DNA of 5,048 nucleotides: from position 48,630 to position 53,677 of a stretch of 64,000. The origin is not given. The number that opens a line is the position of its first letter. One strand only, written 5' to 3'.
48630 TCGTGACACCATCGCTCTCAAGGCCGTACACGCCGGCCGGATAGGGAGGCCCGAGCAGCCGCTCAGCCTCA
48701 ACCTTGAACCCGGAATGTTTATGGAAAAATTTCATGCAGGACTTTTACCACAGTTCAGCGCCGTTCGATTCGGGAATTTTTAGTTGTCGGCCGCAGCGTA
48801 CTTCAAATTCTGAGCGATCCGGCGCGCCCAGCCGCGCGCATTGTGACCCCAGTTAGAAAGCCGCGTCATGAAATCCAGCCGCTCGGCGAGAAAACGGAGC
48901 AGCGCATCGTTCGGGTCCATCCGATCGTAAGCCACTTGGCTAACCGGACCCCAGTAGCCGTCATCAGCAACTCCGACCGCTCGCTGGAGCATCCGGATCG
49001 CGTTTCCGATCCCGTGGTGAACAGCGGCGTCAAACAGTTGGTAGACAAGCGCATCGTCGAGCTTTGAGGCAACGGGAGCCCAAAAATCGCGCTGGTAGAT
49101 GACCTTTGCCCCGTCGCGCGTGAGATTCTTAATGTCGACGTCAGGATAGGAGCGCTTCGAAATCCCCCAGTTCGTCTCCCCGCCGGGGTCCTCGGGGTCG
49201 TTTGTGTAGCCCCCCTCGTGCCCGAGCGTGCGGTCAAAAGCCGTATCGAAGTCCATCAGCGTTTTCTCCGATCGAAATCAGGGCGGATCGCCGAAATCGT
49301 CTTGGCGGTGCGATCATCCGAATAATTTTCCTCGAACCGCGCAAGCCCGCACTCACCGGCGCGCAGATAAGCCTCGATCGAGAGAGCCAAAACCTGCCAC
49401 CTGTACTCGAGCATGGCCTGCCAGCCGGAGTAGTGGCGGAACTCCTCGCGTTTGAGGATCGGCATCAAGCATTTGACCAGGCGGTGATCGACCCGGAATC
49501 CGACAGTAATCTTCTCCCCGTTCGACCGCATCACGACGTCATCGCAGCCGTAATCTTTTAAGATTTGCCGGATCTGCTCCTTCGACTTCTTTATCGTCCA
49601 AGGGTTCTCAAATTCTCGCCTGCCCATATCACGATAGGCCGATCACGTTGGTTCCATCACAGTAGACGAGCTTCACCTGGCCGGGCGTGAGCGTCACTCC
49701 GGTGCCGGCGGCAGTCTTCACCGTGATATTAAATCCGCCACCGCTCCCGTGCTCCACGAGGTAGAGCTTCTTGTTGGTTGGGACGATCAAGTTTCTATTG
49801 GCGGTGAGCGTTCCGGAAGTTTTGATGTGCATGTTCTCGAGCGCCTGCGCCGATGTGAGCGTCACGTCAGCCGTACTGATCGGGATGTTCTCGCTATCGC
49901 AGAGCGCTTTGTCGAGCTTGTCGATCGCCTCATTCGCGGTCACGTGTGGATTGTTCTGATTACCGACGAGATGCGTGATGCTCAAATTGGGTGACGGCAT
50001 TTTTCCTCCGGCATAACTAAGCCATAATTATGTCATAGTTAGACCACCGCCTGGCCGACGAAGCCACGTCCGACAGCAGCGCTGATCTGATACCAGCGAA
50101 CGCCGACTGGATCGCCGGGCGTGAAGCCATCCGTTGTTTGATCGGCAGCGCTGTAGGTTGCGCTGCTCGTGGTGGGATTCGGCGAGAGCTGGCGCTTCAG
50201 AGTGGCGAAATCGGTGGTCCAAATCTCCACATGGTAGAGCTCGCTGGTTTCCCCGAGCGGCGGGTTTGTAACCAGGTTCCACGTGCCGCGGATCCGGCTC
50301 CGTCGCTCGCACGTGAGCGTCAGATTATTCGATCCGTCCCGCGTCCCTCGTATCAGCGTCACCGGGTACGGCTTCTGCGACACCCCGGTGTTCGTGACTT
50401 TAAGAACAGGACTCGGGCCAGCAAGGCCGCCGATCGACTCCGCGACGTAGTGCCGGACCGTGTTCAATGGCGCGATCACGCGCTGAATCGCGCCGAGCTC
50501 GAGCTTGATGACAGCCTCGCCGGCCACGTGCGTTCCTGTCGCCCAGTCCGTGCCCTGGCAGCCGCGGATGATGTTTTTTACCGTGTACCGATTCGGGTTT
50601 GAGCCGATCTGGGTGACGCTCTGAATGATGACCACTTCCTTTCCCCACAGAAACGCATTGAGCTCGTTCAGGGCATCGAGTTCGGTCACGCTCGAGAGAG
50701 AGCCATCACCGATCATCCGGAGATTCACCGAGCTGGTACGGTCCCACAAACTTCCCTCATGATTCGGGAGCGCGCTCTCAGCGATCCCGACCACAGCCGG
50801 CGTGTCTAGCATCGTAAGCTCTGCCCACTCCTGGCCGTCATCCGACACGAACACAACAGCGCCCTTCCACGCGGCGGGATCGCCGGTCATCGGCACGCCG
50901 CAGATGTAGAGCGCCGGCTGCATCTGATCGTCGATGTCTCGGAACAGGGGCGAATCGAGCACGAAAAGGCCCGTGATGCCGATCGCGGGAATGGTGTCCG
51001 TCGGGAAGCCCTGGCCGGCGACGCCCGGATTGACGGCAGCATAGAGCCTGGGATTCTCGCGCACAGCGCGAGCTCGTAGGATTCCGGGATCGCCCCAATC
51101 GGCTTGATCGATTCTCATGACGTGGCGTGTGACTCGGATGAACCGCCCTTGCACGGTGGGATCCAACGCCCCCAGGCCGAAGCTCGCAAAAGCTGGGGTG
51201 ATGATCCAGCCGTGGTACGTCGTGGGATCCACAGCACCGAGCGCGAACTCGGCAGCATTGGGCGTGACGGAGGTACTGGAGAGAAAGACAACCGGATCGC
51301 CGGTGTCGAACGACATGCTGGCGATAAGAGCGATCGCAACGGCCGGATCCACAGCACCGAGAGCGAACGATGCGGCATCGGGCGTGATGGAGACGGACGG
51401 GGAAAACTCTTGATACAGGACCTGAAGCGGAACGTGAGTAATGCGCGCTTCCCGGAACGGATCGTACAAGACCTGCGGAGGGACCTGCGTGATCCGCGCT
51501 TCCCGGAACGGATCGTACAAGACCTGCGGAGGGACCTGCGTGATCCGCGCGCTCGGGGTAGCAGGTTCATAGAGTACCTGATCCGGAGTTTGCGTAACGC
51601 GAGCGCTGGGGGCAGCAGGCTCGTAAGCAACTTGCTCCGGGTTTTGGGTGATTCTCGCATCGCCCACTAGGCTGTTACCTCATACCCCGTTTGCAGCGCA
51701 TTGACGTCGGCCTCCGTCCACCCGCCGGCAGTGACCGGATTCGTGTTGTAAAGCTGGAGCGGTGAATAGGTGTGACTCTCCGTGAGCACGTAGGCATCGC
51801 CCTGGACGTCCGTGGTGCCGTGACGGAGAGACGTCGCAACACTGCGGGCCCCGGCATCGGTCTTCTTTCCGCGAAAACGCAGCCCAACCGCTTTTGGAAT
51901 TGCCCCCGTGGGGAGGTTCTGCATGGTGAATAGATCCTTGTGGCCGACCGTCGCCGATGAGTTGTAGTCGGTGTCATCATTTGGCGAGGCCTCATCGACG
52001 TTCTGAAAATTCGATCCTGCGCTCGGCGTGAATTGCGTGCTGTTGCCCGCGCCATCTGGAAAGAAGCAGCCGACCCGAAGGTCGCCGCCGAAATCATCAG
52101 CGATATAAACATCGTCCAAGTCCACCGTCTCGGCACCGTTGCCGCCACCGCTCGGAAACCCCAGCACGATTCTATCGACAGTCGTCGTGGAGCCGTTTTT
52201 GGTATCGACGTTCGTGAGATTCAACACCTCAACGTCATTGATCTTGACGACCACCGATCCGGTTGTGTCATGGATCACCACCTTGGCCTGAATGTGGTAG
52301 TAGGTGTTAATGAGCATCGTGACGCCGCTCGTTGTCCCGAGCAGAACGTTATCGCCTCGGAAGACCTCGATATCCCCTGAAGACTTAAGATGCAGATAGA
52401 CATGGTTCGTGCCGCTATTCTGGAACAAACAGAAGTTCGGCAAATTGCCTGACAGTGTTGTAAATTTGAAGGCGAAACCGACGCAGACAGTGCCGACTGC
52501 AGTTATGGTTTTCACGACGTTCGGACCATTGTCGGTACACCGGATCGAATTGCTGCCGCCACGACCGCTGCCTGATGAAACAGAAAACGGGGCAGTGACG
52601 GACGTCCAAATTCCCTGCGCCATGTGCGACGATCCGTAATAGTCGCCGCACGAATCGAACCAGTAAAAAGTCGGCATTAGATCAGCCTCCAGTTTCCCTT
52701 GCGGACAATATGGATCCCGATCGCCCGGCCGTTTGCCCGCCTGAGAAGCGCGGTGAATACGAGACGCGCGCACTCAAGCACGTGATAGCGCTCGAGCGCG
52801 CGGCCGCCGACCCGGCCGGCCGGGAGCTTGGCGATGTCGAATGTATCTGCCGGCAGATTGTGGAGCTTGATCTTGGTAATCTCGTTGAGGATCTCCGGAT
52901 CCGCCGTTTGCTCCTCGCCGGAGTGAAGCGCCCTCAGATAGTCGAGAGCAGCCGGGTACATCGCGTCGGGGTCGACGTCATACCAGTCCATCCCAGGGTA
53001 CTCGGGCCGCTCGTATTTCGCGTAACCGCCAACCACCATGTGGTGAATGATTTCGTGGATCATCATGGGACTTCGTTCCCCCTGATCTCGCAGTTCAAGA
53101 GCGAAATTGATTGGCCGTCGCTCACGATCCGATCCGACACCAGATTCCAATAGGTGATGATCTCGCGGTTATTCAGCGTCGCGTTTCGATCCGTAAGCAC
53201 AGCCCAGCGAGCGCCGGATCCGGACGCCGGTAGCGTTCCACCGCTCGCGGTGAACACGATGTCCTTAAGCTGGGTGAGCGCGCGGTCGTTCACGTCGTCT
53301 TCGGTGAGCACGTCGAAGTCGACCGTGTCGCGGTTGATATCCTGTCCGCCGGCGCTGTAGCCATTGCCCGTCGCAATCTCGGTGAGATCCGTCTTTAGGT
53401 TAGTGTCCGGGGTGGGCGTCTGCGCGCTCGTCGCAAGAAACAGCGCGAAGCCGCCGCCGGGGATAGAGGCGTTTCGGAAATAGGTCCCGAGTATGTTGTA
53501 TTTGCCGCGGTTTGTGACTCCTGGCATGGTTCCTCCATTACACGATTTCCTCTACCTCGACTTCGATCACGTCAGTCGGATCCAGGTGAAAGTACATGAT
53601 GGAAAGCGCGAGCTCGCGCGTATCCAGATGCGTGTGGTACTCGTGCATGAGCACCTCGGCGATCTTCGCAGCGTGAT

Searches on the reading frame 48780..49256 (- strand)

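Call 60: search_protein_families(library=phrogs, proteins=[window:48780-49256:-], max_evalue=0.001)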
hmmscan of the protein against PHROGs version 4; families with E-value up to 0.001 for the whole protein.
window:48780-49256:- (158 aa): 2 families
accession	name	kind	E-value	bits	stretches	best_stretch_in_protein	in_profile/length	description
phrog_315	-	lysis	5e-48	165.1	1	2-157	334-494/677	endolysin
phrog_12853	-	unknown function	1.8e-14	55.3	1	2-96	2-104/131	-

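Call 62: search_protein_families(library=pfam, proteins=[window:48780-49256:-], max_evalue=0.001)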
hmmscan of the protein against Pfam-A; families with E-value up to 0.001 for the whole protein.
window:48780-49256:- (158 aa): 1 family
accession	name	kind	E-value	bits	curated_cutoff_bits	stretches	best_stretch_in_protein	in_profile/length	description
PF05838.17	Glyco_hydro_108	-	5.5e-23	81.7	21.2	1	8-82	2-85/85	Glycosyl hydrolase 108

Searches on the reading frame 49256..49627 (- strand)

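Call 60: search_protein_families(library=phrogs, proteins=[window:49256-49627:-], max_evalue=0.001)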
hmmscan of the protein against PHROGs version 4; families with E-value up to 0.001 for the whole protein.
window:49256-49627:- (123 aa): 2 families
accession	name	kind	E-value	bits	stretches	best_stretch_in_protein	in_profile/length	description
phrog_17260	-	unknown function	8e-08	33.3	1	12-102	12-116/158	-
phrog_8262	-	unknown function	0.00075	20.2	0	12-42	5-38/60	-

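Call 62: search_protein_families(library=pfam, proteins=[window:49256-49627:-], max_evalue=0.001)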
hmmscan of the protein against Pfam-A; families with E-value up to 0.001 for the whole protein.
window:49256-49627:- (123 aa): 0 families

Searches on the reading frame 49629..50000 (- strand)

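Call 60: search_protein_families(library=phrogs, proteins=[window:49629-50000:-], max_evalue=0.001)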
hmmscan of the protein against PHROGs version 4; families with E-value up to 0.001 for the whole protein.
window:49629-50000:- (123 aa): 6 families
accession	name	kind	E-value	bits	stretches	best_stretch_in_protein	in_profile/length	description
phrog_12796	-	tail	1.1e-15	58.8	1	14-122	115-224/445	tail fiber protein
phrog_38625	-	tail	1.7e-10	41.5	1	43-120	149-226/437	tail fiber protein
phrog_11585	-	unknown function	4.9e-09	36.6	1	4-122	5-122/280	-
phrog_31104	-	unknown function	1.4e-07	32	1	41-114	55-138/365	-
phrog_11660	-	tail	4.6e-07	28.9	1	4-119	6-123/1412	tail protein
phrog_15388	-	unknown function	0.00023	21.6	1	3-33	4-34/345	-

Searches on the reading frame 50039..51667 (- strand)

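Call 60: search_protein_families(library=phrogs, proteins=[window:50039-51667:-], max_evalue=0.001)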
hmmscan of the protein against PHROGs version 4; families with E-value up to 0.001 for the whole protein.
window:50039-51667:- (542 aa): 1 family
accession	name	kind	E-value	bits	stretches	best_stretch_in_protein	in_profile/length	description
phrog_4271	-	tail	4.2e-60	204.7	1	193-541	955-1306/1309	tail protein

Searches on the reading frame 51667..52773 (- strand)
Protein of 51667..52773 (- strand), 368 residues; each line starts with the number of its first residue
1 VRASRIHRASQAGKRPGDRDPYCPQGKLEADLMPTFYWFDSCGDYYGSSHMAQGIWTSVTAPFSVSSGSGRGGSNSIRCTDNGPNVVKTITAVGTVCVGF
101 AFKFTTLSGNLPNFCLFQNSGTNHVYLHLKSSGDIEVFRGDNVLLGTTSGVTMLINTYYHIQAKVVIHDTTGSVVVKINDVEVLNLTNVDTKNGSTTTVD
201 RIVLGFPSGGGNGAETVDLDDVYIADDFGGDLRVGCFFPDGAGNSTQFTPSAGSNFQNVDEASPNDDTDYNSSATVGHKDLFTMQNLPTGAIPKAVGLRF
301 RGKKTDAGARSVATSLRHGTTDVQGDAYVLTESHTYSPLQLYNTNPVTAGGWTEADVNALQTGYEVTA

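Call 3: search_protein_families(library=pfam, proteins=[window:51667-52773:-], max_evalue=0.01)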
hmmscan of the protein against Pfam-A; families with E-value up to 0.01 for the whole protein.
window:51667-52773:- (368 aa): 1 family
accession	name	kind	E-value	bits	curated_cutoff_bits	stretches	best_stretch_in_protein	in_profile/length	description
PF22237.3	SO2946-like_C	-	0.0076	16.7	27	1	120-220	63-163/163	SO2946-like, C-terminal domain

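Call 4: search_protein_families(library=phrogs, proteins=[window:51667-52773:-], max_evalue=0.01)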
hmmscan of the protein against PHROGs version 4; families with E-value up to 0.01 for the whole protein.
window:51667-52773:- (368 aa): 2 families
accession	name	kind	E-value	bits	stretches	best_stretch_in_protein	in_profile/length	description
phrog_2448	-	unknown function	2.7e-29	103.5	1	59-367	30-334/335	-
phrog_6368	-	unknown function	7.6e-09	36.2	1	114-365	77-325/328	-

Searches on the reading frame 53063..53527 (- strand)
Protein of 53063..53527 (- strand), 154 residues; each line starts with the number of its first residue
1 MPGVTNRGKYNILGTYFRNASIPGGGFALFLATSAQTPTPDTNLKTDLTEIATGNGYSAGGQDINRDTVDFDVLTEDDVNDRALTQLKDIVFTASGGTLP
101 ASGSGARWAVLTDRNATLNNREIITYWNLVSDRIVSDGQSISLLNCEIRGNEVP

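Call 3: search_protein_families(library=pfam, proteins=[window:53063-53527:-], max_evalue=0.01)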
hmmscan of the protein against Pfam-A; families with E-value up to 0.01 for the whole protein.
window:53063-53527:- (154 aa): 0 families

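Call 4: search_protein_families(library=phrogs, proteins=[window:53063-53527:-], max_evalue=0.01)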
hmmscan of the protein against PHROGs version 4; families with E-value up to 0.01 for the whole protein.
window:53063-53527:- (154 aa): 1 family
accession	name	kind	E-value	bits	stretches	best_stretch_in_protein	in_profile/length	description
phrog_644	-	unknown function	8.7e-10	39.7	1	29-141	30-130/174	-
